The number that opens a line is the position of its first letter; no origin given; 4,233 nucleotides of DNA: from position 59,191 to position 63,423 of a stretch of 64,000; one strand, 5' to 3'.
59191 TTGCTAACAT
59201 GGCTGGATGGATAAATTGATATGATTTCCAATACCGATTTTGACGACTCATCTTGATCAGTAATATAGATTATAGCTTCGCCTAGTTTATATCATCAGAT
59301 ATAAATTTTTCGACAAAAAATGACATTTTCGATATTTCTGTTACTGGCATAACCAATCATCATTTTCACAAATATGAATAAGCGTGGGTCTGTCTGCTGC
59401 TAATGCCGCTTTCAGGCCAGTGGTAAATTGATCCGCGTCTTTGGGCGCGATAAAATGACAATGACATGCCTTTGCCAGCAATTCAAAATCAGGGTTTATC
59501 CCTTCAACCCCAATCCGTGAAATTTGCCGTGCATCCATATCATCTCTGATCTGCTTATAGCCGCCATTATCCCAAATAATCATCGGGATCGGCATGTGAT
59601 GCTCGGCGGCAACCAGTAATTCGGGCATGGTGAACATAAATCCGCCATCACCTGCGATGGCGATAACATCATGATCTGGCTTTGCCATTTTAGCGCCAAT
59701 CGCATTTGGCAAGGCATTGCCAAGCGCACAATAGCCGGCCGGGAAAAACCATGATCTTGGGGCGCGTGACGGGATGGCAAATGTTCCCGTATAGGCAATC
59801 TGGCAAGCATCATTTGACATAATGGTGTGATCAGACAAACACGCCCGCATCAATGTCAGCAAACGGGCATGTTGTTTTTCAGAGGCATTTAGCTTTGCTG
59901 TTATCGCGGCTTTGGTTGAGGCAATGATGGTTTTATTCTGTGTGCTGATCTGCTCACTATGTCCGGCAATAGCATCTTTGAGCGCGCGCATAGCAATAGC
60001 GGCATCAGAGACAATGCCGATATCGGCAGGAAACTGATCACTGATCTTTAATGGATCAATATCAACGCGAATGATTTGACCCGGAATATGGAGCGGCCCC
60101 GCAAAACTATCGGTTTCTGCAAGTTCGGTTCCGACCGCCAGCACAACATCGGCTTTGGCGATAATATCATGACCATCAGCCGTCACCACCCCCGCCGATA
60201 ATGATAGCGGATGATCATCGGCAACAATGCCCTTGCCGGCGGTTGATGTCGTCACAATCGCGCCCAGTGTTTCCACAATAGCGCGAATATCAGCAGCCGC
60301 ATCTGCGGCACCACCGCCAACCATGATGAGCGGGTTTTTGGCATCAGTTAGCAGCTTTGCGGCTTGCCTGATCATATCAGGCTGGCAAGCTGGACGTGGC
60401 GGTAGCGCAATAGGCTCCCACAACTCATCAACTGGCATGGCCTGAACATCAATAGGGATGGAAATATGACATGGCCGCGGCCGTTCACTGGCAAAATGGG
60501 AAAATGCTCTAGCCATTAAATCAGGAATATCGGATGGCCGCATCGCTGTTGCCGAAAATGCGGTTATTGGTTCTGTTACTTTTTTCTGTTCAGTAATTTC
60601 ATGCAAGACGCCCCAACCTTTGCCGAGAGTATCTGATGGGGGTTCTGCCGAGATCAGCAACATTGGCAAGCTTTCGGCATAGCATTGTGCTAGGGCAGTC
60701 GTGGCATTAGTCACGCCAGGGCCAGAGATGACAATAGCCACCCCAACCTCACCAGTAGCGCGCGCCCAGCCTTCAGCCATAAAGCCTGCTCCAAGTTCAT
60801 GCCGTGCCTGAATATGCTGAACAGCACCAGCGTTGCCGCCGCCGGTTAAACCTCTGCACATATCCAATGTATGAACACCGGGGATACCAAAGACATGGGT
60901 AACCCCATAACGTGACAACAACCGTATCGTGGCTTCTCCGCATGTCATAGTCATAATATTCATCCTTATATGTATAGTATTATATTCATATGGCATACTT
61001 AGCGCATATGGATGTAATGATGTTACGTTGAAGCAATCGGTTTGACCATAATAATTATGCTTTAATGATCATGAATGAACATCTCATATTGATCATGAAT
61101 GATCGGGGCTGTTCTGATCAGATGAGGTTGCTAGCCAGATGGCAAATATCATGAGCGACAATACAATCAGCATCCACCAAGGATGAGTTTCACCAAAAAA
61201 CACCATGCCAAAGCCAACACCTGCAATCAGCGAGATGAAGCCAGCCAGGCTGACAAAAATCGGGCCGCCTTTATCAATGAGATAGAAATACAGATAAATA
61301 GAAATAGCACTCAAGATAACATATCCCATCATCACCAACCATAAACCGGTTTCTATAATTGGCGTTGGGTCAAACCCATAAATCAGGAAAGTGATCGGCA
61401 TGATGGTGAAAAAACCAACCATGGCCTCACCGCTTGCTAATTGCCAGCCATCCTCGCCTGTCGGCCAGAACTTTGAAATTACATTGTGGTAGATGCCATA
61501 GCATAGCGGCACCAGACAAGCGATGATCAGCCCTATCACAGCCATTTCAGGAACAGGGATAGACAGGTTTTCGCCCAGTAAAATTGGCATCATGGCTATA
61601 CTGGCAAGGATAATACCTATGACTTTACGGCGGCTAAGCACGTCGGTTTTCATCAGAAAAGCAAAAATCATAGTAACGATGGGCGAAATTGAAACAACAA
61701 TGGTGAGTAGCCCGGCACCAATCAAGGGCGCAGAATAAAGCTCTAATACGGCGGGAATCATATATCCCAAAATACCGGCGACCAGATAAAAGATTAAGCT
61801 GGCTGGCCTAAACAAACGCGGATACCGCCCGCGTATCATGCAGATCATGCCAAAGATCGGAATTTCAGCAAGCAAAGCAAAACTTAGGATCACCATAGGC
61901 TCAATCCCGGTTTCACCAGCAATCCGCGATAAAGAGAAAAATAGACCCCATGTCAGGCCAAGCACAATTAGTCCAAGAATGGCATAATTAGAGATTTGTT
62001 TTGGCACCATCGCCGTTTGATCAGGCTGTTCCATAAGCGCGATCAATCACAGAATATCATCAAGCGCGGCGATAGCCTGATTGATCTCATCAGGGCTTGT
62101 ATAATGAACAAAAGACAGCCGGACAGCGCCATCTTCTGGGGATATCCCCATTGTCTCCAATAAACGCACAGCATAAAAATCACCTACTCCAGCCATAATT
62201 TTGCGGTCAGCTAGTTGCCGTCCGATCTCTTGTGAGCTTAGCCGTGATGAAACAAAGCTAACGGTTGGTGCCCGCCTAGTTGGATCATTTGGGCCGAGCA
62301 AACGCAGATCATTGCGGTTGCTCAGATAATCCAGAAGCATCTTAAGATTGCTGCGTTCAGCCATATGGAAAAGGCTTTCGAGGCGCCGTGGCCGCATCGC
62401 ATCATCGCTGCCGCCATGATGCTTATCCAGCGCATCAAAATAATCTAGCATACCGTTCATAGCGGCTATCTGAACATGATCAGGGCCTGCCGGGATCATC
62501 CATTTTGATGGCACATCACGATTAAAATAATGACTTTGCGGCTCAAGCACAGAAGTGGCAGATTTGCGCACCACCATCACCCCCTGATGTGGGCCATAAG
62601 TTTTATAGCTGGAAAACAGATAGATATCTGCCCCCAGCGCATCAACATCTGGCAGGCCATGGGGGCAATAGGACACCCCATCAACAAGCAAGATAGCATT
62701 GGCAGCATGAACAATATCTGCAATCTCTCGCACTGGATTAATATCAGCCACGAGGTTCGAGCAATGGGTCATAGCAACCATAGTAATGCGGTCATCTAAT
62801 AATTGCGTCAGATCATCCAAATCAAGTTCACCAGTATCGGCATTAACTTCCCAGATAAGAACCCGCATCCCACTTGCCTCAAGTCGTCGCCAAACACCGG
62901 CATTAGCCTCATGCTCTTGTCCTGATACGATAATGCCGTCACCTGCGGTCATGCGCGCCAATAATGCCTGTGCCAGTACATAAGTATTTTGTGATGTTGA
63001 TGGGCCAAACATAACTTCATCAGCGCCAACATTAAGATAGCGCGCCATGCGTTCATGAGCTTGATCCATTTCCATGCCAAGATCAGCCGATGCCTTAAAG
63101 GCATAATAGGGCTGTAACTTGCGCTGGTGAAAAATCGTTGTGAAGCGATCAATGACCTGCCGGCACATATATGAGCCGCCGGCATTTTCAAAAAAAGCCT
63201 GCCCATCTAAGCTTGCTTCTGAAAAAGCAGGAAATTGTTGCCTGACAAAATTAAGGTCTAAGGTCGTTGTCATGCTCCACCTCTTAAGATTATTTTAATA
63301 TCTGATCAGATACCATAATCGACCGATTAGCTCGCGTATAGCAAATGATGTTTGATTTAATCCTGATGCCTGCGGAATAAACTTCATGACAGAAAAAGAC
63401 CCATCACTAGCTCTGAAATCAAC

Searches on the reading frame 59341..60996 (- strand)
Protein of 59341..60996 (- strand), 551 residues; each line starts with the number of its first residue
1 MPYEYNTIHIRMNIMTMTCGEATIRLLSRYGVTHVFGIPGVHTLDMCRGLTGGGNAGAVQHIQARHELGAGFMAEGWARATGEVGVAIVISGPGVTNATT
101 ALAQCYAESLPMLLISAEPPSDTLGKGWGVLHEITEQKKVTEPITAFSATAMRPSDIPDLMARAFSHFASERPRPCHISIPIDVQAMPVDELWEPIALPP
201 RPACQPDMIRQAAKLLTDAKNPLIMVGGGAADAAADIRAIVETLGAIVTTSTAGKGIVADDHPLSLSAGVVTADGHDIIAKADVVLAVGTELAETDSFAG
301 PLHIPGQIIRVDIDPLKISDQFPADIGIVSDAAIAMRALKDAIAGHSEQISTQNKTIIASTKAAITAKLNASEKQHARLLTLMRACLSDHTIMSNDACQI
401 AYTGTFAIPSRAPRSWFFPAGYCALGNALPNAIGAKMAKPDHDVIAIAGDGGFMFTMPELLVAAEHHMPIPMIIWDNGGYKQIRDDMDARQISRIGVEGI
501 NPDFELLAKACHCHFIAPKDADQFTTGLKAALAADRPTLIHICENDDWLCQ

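Call 58: search_protein_families(library=ncbifam, proteins=[window:59341-60996:-], max_evalue=1e-8)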
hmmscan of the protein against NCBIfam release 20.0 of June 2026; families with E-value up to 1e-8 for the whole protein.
window:59341-60996:- (551 aa): 52 families (the best 25 are shown)
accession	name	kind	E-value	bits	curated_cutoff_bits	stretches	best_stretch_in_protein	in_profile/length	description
NF005712.0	PRK07524.1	subfamily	1e-174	581.9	500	1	16-545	2-530/536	5-guanidino-2-oxopentanoate decarboxylase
NF006122.0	PRK08266.1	subfamily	6.7e-125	417.6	571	1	15-542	2-522/543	hypothetical protein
NF006187.0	PRK08322.1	equivalog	3.4e-86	289.8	509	1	17-542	2-526/548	acetolactate synthase large subunit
NF005470.0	PRK07064.1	equivalog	4.8e-85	286.7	495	1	16-542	4-527/552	thiamine pyrophosphate-binding protein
TIGR00118.1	acolac_lg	equivalog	5.8e-82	275.9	538.35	1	17-542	1-532/557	biosynthetic-type acetolactate synthase large subunit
NF004919.0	PRK06276.1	equivalog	5.4e-78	262.7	866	1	17-543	1-537/582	acetolactate synthase large subunit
NF006052.0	PRK08199.1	subfamily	5.2e-72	242.9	539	1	15-545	6-538/559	thiamine pyrophosphate protein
NF006378.0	PRK08617.1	equivalog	5.1e-71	239.7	510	1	16-542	7-536/556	acetolactate synthase AlsS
NF005860.0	PRK07789.1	equivalog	1.6e-70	238.1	881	1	12-543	29-577/615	acetolactate synthase large subunit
NF006016.1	PRK08155.1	equivalog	3.2e-70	237.1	870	1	16-542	2-530/554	acetolactate synthase large subunit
NF004710.0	PRK06048.1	equivalog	1.1e-69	235.4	976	1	14-542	5-535/561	acetolactate synthase large subunit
NF005651.0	PRK07418.1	subfamily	2.3e-69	234.2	942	1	13-547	15-562/617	acetolactate synthase large subunit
NF005713.0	PRK07525.1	subfamily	2.1e-68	231.1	620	1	13-543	2-561/592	sulfoacetaldehyde acetyltransferase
NF008431.0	PRK11269.1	equivalog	4.2e-68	230.3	791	1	16-484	3-480/591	glyoxylate carboligase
NF006524.0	PRK08978.1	equivalog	9.1e-67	225.6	738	1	20-544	4-524/548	acetolactate synthase 2 catalytic subunit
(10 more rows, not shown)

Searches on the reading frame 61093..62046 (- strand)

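Call 58: search_protein_families(library=ncbifam, proteins=[window:61093-62046:-], max_evalue=1e-8)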
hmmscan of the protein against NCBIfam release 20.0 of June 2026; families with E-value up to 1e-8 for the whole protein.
window:61093-62046:- (317 aa): 1 family
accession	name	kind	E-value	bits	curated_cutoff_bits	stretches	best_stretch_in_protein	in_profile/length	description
TIGR00950.1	2A78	equivalog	7.6e-12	45.2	230.2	1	33-302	1-262/264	carboxylate/amino acid/amine transporter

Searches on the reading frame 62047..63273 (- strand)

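Call 58: search_protein_families(library=ncbifam, proteins=[window:62047-63273:-], max_evalue=1e-8)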
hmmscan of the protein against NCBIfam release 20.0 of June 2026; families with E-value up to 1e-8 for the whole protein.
window:62047-63273:- (408 aa): 14 families
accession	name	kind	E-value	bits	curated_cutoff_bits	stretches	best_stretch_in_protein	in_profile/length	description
TIGR01976.1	am_tr_V_VC1184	hypoth_equivalog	3.9e-81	273.4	352.35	1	6-404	2-401/401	cysteine desulfurase-like protein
TIGR01979.1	sufS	subfamily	3.1e-41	141.6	475.1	1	10-245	3-243/403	SufS family cysteine desulfurase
NF041166.1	f2_encap_cargo1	exception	3.5e-37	128.8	800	1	3-235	223-458/623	family 2A encapsulin nanocompartment cargo protein cysteine desulfurase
NF006791.0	PRK09295.1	equivalog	2.3e-34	119.2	661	1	6-239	4-242/406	cysteine desulfurase SufS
NF008126.0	PRK10874.1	equivalog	2.2e-30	106.1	607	1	6-234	5-231/401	cysteine desulfurase CsdA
TIGR03392.1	FeS_syn_CsdA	equivalog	4.6e-30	105.1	493.6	1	8-235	4-229/398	cysteine desulfurase CsdA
TIGR01977.1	am_tr_V_EF2568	hypoth_equivalog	1.5e-25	90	377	2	27-232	2-207/376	cysteine desulfurase family protein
TIGR03402.1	FeS_nifS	equivalog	8.4e-24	84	530.75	1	28-238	3-213/379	cysteine desulfurase NifS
NF040779.1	Sec_lyase_SclA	exception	3.5e-22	78.8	525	1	69-408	45-377/378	selenocysteine lyase SclA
TIGR03235.1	DNA_S_dndA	equivalog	2.8e-17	63.1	480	1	57-239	34-216/353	cysteine desulfurase DndA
NF010611.0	PRK14012.1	equivalog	3.7e-16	59.1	548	1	69-247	53-232/406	IscS subfamily cysteine desulfurase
TIGR02006.1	IscS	equivalog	7.9e-15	54.8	643.2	1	68-248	48-229/402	IscS subfamily cysteine desulfurase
NF002806.0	PRK02948.1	subfamily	1.5e-12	47.2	304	1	72-232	48-207/381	IscS subfamily cysteine desulfurase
TIGR03403.1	nifS_epsilon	equivalog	1.5e-10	40.5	587.7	1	85-238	61-217/382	NifS family cysteine desulfurase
